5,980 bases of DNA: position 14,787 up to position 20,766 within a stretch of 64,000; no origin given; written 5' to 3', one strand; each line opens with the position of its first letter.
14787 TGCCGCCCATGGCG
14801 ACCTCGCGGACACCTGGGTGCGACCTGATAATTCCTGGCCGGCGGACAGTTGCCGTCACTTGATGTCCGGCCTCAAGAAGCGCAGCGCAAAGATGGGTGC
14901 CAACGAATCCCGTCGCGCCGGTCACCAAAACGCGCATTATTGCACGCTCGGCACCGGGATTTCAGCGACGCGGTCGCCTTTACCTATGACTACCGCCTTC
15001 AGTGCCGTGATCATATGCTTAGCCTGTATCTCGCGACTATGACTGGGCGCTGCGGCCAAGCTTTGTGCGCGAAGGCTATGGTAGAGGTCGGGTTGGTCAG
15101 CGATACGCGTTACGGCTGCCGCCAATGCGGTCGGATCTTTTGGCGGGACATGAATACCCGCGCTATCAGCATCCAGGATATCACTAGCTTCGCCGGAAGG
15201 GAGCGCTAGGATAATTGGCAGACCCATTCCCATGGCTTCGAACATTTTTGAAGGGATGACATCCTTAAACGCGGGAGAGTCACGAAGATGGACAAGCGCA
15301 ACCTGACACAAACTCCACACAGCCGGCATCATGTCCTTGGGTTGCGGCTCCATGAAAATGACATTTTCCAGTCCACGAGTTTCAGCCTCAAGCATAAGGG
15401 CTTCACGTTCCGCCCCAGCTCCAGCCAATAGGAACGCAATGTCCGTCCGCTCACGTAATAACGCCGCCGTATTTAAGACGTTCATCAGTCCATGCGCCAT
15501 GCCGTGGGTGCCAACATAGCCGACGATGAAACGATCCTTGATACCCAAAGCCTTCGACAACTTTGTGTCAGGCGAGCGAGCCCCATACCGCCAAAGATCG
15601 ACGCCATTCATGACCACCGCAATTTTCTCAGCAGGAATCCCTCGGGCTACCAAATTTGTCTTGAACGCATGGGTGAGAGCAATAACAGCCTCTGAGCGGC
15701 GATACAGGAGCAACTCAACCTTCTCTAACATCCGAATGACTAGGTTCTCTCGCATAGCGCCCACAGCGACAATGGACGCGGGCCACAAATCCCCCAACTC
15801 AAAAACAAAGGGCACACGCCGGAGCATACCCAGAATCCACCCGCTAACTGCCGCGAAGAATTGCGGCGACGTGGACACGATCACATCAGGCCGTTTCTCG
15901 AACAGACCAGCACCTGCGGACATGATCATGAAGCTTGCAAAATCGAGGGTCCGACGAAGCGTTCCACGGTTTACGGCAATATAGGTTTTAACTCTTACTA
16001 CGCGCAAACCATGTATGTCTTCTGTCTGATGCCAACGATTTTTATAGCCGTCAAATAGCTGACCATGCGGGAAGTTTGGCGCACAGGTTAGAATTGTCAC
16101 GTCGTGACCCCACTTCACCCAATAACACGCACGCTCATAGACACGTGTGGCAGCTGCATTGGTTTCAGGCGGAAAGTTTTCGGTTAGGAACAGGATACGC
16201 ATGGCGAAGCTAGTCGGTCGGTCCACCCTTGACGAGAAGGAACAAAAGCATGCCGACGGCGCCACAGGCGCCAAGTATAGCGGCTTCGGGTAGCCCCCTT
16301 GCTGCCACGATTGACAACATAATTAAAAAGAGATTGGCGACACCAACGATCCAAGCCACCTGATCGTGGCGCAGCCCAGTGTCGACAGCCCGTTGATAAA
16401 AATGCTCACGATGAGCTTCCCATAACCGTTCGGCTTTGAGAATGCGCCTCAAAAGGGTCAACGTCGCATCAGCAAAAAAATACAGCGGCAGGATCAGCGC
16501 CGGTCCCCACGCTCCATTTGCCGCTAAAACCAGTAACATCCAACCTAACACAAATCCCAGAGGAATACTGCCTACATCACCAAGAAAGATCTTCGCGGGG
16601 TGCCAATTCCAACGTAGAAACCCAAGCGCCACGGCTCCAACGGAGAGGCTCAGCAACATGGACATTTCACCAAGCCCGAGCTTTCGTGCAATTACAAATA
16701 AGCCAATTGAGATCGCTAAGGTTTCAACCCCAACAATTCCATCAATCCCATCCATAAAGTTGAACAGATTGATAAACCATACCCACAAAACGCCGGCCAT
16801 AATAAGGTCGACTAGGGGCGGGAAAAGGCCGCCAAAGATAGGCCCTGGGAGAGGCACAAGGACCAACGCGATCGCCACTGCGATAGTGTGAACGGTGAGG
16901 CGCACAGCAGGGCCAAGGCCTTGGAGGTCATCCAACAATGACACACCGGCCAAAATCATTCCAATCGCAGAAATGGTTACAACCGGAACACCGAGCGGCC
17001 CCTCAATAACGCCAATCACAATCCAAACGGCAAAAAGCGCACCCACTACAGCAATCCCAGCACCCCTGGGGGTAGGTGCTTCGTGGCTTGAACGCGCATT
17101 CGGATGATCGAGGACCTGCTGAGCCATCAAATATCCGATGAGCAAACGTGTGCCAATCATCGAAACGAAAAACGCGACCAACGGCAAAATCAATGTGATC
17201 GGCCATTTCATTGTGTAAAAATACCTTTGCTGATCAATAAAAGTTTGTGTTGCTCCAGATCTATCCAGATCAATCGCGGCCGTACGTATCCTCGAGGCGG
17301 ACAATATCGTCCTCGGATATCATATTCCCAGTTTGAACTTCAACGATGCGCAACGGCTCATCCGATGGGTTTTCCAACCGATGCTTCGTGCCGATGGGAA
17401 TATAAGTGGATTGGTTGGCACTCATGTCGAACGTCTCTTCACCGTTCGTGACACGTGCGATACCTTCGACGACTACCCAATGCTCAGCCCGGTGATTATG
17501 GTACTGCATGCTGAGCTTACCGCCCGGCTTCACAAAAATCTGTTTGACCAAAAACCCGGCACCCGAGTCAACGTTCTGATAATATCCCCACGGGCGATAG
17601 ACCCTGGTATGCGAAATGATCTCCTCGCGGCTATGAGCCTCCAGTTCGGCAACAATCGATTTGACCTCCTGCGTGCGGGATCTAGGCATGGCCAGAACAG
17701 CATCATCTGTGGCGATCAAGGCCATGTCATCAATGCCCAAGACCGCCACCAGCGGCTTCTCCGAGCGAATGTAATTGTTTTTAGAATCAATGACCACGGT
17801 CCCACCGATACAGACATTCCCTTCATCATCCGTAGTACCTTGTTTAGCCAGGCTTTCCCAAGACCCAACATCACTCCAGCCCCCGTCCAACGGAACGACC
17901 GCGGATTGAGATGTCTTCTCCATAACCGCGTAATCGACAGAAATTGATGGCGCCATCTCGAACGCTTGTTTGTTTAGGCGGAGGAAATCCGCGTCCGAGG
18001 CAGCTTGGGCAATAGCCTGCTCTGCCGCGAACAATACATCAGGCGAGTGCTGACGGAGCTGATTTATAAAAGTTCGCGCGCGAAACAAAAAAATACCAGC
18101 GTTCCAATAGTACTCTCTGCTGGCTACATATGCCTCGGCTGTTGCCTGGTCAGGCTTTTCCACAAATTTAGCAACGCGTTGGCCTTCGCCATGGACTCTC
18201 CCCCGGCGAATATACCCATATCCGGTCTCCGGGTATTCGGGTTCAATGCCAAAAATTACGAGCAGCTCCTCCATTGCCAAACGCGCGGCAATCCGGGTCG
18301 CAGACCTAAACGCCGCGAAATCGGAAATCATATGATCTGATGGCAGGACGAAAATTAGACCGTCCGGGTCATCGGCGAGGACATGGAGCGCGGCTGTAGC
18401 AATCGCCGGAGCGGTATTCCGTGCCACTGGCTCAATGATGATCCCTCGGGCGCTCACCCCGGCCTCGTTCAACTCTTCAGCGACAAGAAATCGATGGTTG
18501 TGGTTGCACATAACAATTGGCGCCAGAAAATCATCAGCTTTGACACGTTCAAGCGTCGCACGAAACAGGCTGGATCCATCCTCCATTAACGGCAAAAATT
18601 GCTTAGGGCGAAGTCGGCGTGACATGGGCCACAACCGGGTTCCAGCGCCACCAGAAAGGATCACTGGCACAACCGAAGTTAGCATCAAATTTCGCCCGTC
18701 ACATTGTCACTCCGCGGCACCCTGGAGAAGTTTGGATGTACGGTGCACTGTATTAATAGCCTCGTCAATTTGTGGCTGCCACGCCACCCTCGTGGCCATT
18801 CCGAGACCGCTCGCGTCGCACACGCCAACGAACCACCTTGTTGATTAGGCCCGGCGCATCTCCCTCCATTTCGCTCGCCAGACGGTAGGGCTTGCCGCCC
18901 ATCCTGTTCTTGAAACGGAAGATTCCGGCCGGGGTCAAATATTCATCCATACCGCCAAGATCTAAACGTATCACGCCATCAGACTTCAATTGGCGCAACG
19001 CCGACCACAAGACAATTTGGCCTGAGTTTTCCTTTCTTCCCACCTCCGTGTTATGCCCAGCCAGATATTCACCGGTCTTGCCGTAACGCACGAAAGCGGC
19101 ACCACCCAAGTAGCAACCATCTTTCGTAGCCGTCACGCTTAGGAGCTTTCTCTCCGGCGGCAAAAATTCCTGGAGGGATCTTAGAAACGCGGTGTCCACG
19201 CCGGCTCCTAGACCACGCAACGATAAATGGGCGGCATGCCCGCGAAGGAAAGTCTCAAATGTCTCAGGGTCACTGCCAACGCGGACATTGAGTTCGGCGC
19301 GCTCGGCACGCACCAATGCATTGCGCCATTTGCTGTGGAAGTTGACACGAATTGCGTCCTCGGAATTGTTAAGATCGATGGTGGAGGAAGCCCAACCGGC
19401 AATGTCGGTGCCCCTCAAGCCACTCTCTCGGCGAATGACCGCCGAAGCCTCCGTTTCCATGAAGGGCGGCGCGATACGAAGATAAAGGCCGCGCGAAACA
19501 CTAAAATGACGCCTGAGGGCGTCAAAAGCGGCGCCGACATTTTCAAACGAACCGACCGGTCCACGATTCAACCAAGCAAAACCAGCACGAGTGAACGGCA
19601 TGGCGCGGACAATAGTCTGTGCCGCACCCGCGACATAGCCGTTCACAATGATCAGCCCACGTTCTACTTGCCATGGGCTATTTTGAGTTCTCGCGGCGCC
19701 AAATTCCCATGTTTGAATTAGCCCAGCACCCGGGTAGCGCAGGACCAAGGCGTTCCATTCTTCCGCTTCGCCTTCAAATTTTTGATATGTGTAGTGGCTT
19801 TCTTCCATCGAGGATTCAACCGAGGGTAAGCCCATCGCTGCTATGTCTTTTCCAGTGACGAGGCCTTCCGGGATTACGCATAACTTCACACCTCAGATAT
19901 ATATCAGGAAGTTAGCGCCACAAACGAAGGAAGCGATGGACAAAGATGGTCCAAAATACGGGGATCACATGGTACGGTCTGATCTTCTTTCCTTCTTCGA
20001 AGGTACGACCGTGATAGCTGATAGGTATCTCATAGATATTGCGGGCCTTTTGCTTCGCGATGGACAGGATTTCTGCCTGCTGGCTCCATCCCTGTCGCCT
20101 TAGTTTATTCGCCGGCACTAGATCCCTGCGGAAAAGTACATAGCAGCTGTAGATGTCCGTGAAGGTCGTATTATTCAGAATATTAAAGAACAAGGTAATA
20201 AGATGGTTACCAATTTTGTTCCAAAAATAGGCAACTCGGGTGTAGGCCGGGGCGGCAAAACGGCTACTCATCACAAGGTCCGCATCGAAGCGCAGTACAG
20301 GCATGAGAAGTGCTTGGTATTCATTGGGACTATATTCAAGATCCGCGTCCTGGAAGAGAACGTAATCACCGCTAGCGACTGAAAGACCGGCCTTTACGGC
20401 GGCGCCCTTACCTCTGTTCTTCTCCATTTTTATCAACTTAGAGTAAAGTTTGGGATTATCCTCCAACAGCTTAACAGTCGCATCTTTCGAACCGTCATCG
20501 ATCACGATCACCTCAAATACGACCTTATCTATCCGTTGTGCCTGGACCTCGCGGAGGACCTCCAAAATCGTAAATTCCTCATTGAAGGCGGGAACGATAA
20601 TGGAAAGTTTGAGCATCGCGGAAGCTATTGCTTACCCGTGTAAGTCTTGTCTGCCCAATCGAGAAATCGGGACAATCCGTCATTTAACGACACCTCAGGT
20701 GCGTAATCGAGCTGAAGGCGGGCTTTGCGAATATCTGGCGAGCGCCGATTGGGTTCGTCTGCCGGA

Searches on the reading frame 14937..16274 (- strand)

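Call 52: search_protein_families(library=pfam, proteins=[window:14937-16274:-], max_evalue=0.00001)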
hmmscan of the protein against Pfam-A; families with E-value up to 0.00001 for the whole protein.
window:14937-16274:- (445 aa): 4 families
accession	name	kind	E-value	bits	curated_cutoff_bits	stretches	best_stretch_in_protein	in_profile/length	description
PF13579.12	Glyco_trans_4_4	-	5.8e-20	72.7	29.7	1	41-224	3-158/158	Glycosyl transferase 4-like domain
PF00534.26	Glycos_transf_1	-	7.3e-17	61.9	26.4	1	238-403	4-167/172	Glycosyl transferases group 1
PF13692.12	Glyco_trans_1_4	-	1.1e-16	61.9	27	1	249-392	2-140/142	Glycosyl transferases group 1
PF13439.12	Glyco_transf_4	-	5.8e-16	59.4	28.5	1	41-227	4-168/170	Glycosyltransferase Family 4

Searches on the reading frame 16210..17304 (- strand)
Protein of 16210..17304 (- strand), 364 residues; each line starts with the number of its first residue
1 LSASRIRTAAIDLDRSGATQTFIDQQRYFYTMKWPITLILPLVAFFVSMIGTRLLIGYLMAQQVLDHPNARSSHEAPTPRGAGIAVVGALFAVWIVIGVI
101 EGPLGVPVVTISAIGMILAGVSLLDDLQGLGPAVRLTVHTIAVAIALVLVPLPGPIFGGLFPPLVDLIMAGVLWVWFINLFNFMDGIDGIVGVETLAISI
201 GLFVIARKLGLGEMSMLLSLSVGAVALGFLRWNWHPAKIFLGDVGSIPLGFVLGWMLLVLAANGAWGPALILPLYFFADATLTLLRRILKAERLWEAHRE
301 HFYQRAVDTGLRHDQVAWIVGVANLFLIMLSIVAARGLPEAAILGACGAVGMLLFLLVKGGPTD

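Call 52: search_protein_families(library=pfam, proteins=[window:16210-17304:-], max_evalue=0.00001)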
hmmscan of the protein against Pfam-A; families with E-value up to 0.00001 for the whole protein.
window:16210-17304:- (364 aa): 1 family
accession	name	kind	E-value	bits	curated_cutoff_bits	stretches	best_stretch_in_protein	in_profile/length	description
PF00953.26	Glycos_transf_4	-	3.7e-30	105.5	27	1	111-260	4-159/160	Glycosyl transferase family 4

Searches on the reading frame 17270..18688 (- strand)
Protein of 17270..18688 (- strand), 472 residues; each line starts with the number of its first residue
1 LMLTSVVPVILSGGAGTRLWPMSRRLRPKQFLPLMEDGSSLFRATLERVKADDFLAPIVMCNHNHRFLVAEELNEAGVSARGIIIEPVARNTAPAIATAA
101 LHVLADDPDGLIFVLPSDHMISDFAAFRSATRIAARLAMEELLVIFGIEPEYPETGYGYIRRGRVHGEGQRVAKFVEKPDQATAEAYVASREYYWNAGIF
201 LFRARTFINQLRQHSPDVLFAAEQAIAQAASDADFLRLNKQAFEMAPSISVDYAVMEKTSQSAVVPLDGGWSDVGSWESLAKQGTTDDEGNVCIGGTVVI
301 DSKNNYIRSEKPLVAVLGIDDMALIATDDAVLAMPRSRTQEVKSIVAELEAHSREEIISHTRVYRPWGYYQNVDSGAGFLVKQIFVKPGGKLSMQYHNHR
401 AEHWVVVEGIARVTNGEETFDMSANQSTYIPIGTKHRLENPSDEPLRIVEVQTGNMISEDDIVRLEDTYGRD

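Call 52: search_protein_families(library=pfam, proteins=[window:17270-18688:-], max_evalue=0.00001)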
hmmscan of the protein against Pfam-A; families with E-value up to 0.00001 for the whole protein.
window:17270-18688:- (472 aa): 4 families
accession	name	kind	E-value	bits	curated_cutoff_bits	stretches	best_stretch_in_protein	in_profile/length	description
PF00483.29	NTP_transferase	-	1.2e-53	182.6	21.2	1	8-284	2-239/245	Nucleotidyl transferase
PF01050.24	MannoseP_isomer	-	6.2e-46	155.8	23.6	1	353-467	2-116/116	Mannose-6-phosphate isomerase C-terminal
PF07883.17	Cupin_2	-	5.8e-14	52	27.2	1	386-451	5-69/70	Cupin domain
PF22640.1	ManC_GMP_beta-helix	-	7.4e-14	51.8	27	1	297-349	3-55/55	MannoseP isomerase/GMP-like beta-helix domain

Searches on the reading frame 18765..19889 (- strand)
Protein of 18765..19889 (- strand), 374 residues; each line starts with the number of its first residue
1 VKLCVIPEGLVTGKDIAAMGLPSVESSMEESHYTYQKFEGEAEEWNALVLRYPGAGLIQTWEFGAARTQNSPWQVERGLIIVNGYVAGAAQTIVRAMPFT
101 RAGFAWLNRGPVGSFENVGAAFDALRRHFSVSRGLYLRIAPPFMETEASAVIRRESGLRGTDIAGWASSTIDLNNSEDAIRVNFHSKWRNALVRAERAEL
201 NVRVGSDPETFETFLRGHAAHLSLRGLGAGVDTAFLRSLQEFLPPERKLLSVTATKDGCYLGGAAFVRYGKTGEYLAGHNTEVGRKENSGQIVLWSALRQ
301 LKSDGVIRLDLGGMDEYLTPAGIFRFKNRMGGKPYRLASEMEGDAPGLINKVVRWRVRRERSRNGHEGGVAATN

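Call 52: search_protein_families(library=pfam, proteins=[window:18765-19889:-], max_evalue=0.00001)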
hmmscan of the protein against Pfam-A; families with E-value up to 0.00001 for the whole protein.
window:18765-19889:- (374 aa): 1 family
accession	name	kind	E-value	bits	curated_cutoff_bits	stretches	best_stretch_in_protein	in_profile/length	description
PF13480.13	Acetyltransf_6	-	3.2e-10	40.7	22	1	187-316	6-139/143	Acetyltransferase (GNAT) domain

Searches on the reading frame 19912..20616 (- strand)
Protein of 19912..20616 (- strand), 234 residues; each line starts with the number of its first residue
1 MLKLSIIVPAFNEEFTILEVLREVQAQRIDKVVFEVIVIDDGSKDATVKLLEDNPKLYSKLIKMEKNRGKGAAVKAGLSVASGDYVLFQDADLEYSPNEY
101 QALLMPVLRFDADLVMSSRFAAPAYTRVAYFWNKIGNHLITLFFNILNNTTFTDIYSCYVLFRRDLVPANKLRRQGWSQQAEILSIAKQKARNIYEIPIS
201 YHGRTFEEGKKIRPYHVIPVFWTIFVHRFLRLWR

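Call 52: search_protein_families(library=pfam, proteins=[window:19912-20616:-], max_evalue=0.00001)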
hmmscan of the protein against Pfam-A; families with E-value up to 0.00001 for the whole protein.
window:19912-20616:- (234 aa): 3 families
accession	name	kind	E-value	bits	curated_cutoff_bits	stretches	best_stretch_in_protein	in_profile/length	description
PF00535.33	Glycos_transf_2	-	8.7e-31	107.5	23.3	1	5-166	1-163/168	Glycosyl transferase family 2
PF10111.15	Glyco_tranf_2_2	-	1.1e-07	32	27.3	1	5-104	1-103/276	Glycosyltransferase like family 2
PF13641.12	Glyco_tranf_2_3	-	2.1e-06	28.4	27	1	4-105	3-109/230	Glycosyltransferase like family 2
